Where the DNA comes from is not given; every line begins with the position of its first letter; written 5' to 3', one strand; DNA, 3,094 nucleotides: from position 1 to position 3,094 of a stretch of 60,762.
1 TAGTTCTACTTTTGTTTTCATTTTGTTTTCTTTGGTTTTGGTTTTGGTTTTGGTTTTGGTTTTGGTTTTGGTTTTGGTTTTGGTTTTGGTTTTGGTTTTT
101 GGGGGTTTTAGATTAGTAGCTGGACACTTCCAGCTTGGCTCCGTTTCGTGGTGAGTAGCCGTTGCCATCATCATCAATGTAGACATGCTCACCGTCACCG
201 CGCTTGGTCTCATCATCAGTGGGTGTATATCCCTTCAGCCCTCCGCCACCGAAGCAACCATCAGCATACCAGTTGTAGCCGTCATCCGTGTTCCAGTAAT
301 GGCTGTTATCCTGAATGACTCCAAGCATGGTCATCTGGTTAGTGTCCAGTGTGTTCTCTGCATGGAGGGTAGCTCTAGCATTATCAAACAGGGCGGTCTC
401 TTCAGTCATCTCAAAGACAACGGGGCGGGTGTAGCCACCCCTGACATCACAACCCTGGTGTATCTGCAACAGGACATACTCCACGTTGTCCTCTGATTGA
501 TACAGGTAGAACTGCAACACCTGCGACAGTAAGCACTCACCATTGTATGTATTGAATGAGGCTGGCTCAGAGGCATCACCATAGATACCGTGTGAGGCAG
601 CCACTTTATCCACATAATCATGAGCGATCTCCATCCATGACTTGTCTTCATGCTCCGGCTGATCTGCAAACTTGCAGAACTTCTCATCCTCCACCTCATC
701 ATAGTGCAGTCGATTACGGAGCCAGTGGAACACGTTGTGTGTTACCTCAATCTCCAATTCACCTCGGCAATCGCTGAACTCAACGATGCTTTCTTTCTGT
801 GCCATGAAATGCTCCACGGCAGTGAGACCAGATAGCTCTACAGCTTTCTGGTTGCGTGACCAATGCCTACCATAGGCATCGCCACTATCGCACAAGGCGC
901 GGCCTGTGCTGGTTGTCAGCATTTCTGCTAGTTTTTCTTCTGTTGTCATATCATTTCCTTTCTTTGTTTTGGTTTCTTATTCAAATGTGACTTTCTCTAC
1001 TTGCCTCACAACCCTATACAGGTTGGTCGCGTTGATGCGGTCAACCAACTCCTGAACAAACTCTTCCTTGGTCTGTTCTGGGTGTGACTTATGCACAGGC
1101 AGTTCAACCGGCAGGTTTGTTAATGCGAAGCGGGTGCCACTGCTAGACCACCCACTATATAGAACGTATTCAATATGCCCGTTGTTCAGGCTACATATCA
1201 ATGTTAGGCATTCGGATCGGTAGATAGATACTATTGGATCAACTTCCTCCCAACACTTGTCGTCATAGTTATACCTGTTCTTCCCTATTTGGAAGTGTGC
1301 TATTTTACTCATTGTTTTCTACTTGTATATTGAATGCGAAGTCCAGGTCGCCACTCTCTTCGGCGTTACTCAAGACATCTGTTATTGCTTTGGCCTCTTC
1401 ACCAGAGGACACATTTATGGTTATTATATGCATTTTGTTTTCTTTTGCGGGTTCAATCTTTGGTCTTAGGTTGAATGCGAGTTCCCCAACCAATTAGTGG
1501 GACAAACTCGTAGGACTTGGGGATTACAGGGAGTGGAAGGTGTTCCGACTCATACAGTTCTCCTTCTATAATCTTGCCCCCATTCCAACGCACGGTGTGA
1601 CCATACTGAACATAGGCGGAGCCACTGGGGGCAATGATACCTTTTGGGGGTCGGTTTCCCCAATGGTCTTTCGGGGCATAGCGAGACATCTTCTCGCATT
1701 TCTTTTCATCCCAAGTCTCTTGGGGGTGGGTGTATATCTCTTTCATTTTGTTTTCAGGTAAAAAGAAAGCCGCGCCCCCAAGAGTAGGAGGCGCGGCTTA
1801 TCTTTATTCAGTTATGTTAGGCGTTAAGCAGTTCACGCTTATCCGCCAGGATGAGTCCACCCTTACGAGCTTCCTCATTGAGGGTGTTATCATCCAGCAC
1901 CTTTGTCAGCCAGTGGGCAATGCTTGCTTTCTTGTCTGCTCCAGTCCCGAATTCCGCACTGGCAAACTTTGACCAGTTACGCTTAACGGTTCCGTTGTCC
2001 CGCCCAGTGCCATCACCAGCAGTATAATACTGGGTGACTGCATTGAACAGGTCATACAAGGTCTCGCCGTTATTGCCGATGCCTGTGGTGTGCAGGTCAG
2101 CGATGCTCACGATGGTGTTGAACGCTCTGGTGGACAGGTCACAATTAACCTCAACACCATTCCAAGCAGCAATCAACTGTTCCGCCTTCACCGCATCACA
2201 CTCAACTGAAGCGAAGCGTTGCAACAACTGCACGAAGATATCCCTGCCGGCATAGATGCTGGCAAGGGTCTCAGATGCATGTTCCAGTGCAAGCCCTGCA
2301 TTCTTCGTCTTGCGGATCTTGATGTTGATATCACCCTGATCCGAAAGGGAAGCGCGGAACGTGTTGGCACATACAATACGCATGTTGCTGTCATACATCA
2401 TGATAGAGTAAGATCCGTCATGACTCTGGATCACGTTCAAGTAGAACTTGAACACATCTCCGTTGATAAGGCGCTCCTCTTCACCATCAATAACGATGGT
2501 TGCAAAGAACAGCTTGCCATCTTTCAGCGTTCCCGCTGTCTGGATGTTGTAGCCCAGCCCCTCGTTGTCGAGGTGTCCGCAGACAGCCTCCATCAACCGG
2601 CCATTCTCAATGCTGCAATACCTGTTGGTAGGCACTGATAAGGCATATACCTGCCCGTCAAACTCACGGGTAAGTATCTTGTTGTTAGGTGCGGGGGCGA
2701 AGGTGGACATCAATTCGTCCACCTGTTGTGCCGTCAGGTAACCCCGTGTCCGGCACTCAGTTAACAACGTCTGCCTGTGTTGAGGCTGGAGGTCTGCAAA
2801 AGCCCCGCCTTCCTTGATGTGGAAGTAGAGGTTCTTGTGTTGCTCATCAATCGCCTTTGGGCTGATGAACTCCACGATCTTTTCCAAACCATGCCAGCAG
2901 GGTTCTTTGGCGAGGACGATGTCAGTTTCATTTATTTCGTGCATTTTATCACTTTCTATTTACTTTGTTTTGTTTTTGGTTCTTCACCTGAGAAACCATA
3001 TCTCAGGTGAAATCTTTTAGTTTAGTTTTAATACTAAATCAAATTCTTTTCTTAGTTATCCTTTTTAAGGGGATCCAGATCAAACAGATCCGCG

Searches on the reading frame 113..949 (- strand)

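Call 9: search_protein_families(library=pfam, proteins=[window:113-949:-], max_evalue=0.1)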
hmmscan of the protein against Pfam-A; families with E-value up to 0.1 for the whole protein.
window:113-949:- (278 aa): 0 families

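Call 10: search_protein_families(library=phrogs, proteins=[window:113-949:-], max_evalue=0.01)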
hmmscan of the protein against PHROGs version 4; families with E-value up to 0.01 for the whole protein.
window:113-949:- (278 aa): 3 families
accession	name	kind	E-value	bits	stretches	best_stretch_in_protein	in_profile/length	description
phrog_11344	-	unknown function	1.1e-39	137.5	1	3-248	7-253/273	-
phrog_15079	-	unknown function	9.9e-05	22.9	1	109-190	109-187/243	-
phrog_22029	-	unknown function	0.0034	18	1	130-181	90-144/231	-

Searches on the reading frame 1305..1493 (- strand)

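Call 73: search_protein_families(library=pfam, proteins=[window:1305-1493:-], max_evalue=0.05)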
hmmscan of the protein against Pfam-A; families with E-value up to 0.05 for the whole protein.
window:1305-1493:- (62 aa): 1 family
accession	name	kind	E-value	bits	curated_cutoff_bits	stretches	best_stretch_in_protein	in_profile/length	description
PF15825.10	FAM25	-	0.041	14.6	27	0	32-49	21-36/65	FAM25 family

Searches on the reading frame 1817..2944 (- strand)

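Call 9: search_protein_families(library=pfam, proteins=[window:1817-2944:-], max_evalue=0.1)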
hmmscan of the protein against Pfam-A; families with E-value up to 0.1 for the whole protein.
window:1817-2944:- (375 aa): 1 family
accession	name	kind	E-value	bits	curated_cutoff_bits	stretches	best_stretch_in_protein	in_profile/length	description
PF06067.16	DUF932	-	9.9e-24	84.8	23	1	102-322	2-222/227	Domain of unknown function (DUF932)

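Call 10: search_protein_families(library=phrogs, proteins=[window:1817-2944:-], max_evalue=0.01)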
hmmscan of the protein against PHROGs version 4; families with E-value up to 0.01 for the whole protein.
window:1817-2944:- (375 aa): 1 family
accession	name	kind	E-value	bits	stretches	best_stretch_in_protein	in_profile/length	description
phrog_1221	-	unknown function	1.1e-32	114.5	1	11-351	31-349/355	-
